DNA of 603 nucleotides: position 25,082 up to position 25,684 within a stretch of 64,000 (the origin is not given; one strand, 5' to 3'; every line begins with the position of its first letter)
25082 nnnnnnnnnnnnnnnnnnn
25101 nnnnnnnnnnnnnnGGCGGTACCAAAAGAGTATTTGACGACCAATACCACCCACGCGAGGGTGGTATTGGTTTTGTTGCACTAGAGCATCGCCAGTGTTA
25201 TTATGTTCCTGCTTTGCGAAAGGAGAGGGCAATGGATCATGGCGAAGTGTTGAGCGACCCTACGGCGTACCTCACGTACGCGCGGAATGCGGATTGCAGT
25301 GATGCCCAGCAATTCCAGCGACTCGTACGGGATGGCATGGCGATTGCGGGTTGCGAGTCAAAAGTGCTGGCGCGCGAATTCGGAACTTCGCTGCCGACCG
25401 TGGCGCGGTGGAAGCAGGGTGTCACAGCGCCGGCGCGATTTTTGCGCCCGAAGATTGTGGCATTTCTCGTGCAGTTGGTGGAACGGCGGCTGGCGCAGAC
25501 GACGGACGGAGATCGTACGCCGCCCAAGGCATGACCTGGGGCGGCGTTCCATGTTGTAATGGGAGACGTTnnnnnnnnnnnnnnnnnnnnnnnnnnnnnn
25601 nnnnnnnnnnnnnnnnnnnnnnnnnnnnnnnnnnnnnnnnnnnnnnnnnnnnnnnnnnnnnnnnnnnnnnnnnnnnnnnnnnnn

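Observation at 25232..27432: Candidate novel module: XRE regulator, HD(RelA/SpoT-type)-CofE-like fusion, P-loop AAA_33/zeta-like kinase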

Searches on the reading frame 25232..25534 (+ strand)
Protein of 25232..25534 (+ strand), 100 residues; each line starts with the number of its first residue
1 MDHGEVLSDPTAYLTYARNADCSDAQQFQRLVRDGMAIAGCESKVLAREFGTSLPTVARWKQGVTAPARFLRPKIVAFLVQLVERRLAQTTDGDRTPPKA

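Call 3: search_protein_families(library=pfam, proteins=[window:25232-25534:+], max_evalue=1)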
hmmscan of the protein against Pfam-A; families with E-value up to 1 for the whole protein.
window:25232-25534:+ (100 aa): 3 families
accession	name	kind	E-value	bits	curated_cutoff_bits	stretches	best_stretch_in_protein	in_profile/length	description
PF13518.12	HTH_28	-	0.084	13.4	25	1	44-62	16-34/52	Helix-turn-helix domain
PF12964.13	DUF3853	-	0.099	13.2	22.1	1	44-62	50-68/97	Protein of unknown function (DUF3853)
PF13384.12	HTH_23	-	0.15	12.4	24.6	1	45-62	22-39/50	Homeodomain-like domain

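Call 4: search_protein_families(library=ncbifam, proteins=[window:25232-25534:+], max_evalue=1)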
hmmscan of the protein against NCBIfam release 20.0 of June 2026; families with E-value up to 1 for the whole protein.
window:25232-25534:+ (100 aa): 0 families

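Call 36: search_protein_families(library=padloc, proteins=[window:25232-25534:+], max_evalue=0.01)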
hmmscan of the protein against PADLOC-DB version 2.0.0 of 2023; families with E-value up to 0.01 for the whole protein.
window:25232-25534:+ (100 aa): 0 families

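Call 37: search_protein_families(library=phrogs, proteins=[window:25232-25534:+], max_evalue=0.01)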
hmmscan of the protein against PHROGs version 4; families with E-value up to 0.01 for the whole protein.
window:25232-25534:+ (100 aa): 1 family
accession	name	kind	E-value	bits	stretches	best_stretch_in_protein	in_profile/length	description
phrog_2104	-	unknown function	0.0043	18.2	1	40-69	52-81/103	-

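Call 38: find_homologous_proteins(query=window:25232-25534:+, max_evalue=0.01)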
Query window:25232-25534:+ (100 aa): 1 proteins with E <= 0.01 among 2 candidates.
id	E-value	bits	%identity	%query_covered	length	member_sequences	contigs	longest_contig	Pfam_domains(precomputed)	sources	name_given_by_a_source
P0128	8.3e-60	217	100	100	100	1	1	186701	-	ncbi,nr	ncbi:hypothetical protein HYV74_00270 [Candidatus Uhrbacteria bacterium]|nr:hypothetical protein [Ca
